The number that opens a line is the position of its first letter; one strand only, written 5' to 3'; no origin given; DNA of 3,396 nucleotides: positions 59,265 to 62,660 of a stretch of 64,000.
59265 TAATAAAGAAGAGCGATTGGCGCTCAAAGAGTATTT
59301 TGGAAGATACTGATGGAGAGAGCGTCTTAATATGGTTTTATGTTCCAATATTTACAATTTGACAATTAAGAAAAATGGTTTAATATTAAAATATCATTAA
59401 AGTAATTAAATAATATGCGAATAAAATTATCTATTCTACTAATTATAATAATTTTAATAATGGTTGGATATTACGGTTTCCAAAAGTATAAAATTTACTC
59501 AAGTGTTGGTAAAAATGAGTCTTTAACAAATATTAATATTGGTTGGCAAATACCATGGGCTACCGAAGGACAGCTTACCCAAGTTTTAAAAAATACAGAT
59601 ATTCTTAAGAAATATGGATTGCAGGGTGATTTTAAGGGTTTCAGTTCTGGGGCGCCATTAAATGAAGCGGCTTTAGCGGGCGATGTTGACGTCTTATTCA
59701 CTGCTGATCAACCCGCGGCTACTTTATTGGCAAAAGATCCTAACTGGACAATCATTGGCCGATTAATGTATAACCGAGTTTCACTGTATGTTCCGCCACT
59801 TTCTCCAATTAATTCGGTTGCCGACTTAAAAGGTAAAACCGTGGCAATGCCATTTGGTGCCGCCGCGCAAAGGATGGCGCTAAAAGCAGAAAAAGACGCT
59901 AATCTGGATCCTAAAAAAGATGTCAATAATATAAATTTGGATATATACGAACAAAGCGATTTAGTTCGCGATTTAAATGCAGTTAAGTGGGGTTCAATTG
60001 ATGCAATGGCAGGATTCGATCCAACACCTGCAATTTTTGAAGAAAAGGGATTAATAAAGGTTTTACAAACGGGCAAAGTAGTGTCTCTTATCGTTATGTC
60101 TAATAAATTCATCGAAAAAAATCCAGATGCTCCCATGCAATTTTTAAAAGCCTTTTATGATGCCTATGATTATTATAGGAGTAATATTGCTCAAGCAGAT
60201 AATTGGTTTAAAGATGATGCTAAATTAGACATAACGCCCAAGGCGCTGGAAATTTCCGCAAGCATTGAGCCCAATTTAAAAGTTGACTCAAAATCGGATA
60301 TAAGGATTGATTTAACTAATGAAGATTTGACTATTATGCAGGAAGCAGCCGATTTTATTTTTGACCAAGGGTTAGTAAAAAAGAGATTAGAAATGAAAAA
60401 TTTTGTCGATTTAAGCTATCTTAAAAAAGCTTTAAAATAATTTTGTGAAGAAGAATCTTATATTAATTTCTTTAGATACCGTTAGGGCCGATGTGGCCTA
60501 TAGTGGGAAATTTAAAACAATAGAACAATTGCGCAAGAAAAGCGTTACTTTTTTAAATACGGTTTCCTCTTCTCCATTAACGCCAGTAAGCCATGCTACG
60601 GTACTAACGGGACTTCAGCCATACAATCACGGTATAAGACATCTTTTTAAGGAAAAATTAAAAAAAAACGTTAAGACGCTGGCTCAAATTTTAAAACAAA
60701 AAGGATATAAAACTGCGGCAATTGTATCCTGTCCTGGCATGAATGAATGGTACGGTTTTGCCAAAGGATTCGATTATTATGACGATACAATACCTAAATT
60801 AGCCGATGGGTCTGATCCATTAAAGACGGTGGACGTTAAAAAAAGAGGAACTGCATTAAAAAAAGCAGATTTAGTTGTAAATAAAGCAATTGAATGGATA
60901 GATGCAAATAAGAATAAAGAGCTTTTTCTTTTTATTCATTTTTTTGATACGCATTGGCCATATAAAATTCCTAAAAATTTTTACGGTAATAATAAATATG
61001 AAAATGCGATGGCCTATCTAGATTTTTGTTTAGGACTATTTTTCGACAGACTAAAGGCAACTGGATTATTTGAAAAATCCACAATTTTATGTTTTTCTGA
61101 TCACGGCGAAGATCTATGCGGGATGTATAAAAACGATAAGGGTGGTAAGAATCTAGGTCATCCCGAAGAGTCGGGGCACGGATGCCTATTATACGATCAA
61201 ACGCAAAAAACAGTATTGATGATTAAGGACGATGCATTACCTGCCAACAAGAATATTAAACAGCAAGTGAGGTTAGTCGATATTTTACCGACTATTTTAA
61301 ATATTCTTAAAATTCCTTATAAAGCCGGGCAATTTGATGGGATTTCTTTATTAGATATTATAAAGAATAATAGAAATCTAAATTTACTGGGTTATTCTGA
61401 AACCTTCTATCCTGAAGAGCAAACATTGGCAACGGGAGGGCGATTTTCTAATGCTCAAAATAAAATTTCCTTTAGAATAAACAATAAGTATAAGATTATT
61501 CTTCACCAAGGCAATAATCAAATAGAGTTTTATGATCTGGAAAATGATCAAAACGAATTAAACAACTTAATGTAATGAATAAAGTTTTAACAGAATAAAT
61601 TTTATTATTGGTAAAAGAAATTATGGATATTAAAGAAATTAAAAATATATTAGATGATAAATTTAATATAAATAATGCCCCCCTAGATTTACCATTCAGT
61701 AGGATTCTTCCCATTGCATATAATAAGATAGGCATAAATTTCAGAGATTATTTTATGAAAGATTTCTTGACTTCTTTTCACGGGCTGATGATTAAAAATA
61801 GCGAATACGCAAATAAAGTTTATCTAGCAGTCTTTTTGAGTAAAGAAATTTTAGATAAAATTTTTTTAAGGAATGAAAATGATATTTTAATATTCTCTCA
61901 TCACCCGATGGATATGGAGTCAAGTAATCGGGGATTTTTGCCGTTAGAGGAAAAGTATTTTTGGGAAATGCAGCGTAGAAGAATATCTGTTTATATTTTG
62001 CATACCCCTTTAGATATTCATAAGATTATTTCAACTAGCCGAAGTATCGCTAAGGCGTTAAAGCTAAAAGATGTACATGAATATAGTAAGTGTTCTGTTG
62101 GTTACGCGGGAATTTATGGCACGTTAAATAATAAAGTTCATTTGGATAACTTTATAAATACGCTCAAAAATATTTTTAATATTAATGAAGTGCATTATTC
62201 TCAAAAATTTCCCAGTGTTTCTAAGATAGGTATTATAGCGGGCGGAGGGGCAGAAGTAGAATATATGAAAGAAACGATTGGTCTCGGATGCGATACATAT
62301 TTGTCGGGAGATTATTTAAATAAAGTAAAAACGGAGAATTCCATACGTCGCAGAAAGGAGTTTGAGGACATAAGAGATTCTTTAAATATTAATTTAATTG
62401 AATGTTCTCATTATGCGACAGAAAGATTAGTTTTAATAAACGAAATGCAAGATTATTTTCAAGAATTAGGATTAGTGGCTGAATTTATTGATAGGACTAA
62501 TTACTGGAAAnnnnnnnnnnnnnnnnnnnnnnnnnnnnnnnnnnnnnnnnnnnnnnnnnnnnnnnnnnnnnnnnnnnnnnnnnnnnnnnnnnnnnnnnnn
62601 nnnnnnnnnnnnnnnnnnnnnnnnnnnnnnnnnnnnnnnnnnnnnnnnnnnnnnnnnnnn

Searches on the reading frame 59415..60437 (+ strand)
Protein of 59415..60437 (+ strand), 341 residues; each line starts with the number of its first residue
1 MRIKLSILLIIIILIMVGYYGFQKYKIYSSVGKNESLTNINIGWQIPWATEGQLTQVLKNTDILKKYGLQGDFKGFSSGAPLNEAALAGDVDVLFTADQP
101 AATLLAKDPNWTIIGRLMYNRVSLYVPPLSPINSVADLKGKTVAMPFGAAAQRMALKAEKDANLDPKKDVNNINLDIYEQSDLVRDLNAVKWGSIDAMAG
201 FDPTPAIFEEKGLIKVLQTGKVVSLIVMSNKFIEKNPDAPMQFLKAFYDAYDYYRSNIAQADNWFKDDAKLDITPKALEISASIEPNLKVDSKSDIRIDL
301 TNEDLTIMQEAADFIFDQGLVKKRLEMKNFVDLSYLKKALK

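Call 89: search_protein_families(library=pfam, proteins=[window:59415-60437:+], max_evalue=0.001)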
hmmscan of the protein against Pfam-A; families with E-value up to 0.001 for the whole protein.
window:59415-60437:+ (341 aa): 5 families
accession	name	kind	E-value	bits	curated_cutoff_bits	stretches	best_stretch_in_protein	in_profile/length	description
PF13379.11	NMT1_2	-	2.6e-09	37.7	24.7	1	37-256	5-240/252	NMT1-like family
PF09084.16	NMT1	-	8.3e-08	32.8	20.5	1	104-256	56-211/216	NMT1/THI5 like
PF04069.17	OpuAC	-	3.4e-07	30.6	21.2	1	39-247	2-226/257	Substrate binding domain of ABC-type glycine betaine transport system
PF12974.12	Phosphonate-bd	-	5.2e-05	23.2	27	1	66-176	26-143/242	ABC transporter, phosphonate, periplasmic substrate-binding protein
PF03180.19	Lipoprotein_9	-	0.00043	20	27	0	59-156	16-113/236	NlpA lipoprotein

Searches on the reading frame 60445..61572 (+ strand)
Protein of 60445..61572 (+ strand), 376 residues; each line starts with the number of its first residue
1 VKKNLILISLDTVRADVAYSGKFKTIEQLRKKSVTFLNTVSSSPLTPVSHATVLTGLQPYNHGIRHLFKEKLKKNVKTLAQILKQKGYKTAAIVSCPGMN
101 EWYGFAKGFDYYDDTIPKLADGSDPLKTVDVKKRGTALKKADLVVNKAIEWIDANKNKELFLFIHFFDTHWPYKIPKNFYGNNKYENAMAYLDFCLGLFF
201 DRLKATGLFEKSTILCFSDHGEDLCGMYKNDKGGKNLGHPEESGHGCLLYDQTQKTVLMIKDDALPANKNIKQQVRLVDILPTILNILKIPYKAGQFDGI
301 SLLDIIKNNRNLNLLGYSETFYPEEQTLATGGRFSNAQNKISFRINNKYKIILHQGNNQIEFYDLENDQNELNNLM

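Call 89: search_protein_families(library=pfam, proteins=[window:60445-61572:+], max_evalue=0.001)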
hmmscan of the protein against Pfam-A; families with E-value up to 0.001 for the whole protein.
window:60445-61572:+ (376 aa): 3 families
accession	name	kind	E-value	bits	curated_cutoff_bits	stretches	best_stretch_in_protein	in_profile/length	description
PF00884.28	Sulfatase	-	3.5e-34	118.9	25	1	3-288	1-299/301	Sulfatase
PF01663.27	Phosphodiest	-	4.6e-14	53.2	23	1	5-221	1-220/342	Type I phosphodiesterase / nucleotide pyrophosphatase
PF16347.10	SGSH_C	-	6.5e-07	30.1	29.3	1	248-375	10-131/154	N-sulphoglucosamine sulphohydrolase, C-terminal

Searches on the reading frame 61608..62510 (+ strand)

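Call 89: search_protein_families(library=pfam, proteins=[window:61608-62510:+], max_evalue=0.001)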
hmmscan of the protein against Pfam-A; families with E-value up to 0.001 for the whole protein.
window:61608-62510:+ (301 aa): 1 family
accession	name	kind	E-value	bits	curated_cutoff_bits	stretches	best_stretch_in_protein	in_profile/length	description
PF01784.24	DUF34_NIF3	-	4.2e-28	99.1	23.4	1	58-286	25-237/256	Duf34/NIF3 (NGG1p interacting factor 3)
